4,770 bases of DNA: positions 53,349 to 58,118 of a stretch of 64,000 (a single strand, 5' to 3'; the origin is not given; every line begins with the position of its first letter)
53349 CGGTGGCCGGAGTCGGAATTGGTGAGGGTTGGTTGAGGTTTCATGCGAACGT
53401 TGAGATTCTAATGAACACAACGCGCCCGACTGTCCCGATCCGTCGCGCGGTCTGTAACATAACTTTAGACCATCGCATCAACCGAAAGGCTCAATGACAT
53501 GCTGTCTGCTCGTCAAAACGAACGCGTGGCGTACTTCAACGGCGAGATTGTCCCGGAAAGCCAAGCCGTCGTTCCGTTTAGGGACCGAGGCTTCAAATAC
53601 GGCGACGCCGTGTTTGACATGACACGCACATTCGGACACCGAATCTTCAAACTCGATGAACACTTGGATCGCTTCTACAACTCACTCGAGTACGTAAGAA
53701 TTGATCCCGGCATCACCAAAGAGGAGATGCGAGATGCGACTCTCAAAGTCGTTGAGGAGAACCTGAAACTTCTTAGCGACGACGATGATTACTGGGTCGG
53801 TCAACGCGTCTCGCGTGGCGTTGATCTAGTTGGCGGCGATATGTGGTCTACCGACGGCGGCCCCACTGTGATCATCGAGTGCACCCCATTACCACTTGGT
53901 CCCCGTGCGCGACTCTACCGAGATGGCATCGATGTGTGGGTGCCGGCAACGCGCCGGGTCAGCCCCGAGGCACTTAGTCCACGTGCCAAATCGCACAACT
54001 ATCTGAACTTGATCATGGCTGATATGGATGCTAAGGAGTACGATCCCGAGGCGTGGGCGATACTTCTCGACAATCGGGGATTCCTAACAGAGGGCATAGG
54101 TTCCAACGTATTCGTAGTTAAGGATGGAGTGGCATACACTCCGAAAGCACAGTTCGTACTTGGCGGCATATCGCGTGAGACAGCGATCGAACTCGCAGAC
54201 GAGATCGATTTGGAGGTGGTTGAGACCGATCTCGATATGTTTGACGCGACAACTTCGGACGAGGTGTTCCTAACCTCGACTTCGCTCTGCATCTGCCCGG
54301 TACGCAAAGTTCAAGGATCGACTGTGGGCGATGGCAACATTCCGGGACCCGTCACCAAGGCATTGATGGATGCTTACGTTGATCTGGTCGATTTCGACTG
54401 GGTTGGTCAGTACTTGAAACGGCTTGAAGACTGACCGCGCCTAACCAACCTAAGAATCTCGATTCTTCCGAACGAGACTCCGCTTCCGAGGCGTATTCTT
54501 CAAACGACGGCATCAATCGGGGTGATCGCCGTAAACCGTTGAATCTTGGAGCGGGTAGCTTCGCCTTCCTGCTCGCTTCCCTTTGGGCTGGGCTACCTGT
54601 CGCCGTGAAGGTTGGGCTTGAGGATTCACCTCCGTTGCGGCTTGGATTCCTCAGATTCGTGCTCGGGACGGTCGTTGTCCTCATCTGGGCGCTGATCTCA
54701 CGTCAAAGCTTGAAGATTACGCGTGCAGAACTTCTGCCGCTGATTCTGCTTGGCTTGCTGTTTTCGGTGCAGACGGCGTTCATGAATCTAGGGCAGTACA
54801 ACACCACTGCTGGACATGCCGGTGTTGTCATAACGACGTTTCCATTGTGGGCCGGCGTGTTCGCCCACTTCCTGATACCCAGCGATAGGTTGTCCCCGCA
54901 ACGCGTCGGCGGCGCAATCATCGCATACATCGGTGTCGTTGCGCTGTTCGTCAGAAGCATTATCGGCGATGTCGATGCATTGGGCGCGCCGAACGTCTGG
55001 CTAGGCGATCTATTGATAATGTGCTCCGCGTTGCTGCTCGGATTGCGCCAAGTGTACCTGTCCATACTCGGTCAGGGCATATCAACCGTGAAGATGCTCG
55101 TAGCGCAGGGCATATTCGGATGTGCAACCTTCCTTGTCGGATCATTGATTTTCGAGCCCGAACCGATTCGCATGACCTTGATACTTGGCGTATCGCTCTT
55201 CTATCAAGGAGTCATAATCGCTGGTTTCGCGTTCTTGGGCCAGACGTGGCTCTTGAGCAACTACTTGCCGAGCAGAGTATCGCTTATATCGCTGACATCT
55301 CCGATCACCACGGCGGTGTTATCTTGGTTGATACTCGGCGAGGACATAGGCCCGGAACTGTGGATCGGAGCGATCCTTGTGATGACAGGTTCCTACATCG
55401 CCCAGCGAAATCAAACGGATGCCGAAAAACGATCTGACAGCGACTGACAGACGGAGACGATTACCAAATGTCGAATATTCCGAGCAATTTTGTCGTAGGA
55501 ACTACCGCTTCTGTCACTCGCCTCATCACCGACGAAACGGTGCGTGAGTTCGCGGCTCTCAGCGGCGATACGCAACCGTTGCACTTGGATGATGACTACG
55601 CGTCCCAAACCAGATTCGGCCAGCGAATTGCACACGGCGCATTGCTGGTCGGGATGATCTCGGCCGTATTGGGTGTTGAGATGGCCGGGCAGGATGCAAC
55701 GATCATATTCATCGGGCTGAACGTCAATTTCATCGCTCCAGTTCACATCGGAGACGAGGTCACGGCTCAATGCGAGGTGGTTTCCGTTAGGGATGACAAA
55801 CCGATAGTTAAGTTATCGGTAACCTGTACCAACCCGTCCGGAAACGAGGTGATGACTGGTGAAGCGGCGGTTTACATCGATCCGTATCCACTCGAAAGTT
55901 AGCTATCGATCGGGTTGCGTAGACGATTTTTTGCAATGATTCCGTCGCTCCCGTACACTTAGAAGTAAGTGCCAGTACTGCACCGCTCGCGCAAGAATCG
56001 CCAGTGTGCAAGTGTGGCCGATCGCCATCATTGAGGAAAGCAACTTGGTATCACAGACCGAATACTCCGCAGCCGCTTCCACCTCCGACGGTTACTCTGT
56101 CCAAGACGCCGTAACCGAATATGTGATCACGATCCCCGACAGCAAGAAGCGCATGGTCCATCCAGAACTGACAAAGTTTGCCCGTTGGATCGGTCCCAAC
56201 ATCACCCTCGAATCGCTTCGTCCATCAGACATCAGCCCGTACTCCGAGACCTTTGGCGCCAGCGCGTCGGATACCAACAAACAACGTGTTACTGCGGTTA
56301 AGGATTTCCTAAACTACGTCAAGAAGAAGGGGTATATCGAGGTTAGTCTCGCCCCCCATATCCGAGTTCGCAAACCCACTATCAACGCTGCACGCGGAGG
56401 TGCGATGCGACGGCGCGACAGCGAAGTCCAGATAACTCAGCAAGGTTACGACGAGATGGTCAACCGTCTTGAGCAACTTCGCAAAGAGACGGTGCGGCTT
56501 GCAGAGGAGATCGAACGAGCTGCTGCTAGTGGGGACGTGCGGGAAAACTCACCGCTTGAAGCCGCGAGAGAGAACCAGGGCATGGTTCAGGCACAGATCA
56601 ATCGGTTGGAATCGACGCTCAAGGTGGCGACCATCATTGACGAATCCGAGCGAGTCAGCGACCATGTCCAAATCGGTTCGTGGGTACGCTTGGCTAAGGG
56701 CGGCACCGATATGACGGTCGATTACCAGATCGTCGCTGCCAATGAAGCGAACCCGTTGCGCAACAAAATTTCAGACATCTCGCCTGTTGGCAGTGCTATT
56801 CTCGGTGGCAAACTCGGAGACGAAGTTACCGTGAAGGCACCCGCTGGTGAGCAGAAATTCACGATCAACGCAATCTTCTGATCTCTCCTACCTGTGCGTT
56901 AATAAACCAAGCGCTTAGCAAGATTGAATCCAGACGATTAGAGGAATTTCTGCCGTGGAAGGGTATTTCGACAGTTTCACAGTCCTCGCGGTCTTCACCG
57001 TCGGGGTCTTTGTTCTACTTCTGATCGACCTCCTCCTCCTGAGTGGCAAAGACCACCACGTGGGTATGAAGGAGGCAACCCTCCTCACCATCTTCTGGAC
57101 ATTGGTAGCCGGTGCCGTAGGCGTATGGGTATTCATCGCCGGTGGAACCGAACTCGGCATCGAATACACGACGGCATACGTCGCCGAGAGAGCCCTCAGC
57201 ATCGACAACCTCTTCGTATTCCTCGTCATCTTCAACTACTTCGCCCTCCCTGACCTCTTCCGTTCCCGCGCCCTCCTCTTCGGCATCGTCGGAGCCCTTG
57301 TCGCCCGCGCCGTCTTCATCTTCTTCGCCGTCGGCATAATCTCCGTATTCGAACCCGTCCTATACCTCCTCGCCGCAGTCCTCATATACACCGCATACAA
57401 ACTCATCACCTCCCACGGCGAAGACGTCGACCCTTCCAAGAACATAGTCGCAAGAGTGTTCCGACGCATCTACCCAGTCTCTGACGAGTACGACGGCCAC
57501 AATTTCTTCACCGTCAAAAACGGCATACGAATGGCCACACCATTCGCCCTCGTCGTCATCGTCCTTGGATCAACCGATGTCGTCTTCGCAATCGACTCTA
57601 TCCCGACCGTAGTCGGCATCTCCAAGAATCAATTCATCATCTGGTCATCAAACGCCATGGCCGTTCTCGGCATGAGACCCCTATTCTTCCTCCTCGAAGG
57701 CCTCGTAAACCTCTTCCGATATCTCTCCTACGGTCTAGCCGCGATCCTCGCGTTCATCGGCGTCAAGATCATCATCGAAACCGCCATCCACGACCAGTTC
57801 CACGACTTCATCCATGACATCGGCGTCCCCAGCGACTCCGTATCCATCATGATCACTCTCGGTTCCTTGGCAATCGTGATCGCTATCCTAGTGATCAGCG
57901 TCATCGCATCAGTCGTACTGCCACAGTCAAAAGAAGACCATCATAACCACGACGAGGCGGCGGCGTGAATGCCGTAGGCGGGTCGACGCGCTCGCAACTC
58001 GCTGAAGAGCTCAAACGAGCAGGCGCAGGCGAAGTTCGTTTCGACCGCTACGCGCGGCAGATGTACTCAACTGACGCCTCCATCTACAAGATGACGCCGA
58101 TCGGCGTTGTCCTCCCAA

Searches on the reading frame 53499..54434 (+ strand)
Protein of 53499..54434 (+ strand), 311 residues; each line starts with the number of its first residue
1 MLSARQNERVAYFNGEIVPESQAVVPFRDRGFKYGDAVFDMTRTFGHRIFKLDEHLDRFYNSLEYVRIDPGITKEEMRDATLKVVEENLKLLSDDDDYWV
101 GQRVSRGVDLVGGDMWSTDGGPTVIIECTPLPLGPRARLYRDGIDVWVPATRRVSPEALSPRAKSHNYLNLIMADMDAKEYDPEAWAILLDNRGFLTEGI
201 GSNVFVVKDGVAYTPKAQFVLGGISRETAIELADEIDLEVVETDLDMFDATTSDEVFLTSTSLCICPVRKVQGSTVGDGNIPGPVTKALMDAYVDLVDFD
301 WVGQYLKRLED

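Call 89: search_protein_families(library=pfam, proteins=[window:53499-54434:+])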
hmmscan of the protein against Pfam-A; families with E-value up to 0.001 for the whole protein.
window:53499-54434:+ (311 aa): 1 family
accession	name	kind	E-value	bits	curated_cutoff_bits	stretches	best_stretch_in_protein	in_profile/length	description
PF01063.24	Aminotran_4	-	3e-40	138.9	28.5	1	38-271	2-223/223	Amino-transferase class IV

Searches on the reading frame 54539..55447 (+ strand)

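Call 89: search_protein_families(library=pfam, proteins=[window:54539-55447:+])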
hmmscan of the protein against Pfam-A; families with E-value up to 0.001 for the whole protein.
window:54539-55447:+ (302 aa): 3 families
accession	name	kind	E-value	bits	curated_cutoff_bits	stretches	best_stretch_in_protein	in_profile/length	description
PF00892.27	EamA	-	8.7e-32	110.7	28.2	2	8-137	6-134/135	EamA-like transporter family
PF06027.18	SLC35F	-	7.5e-06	26.1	21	1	32-238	37-246/299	Solute carrier family 35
PF03151.22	TPT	-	0.0003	20.7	30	0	250-288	97-135/291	Triose-phosphate Transporter family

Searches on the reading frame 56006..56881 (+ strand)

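Call 89: search_protein_families(library=pfam, proteins=[window:56006-56881:+])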
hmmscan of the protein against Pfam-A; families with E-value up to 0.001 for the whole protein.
window:56006-56881:+ (291 aa): 2 families
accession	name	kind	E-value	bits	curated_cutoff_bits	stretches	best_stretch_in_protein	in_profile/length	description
PF01272.25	GreA_GreB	-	1.6e-21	76.5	26.9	1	218-290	3-75/77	Transcription elongation factor, GreA/GreB, C-term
PF03449.20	GreA_GreB_N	-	2.6e-16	60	24.5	1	142-210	2-71/71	Transcription elongation factor, N-terminal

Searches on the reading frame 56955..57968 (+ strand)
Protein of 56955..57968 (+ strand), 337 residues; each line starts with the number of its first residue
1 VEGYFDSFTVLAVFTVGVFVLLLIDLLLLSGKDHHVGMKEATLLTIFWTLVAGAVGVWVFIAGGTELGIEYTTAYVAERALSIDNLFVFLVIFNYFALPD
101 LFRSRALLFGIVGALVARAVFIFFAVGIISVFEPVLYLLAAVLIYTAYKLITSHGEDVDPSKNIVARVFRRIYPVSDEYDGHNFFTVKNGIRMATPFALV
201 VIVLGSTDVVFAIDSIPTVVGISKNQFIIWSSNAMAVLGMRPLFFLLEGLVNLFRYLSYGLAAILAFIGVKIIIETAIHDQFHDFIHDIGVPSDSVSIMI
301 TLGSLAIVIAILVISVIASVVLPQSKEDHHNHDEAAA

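Call 89: search_protein_families(library=pfam, proteins=[window:56955-57968:+])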
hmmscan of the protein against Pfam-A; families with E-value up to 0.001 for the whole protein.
window:56955-57968:+ (337 aa): 1 family
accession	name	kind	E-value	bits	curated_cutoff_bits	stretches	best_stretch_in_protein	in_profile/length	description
PF03741.22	TerC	-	3.1e-43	148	27.8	1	73-275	2-177/178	Integral membrane protein TerC family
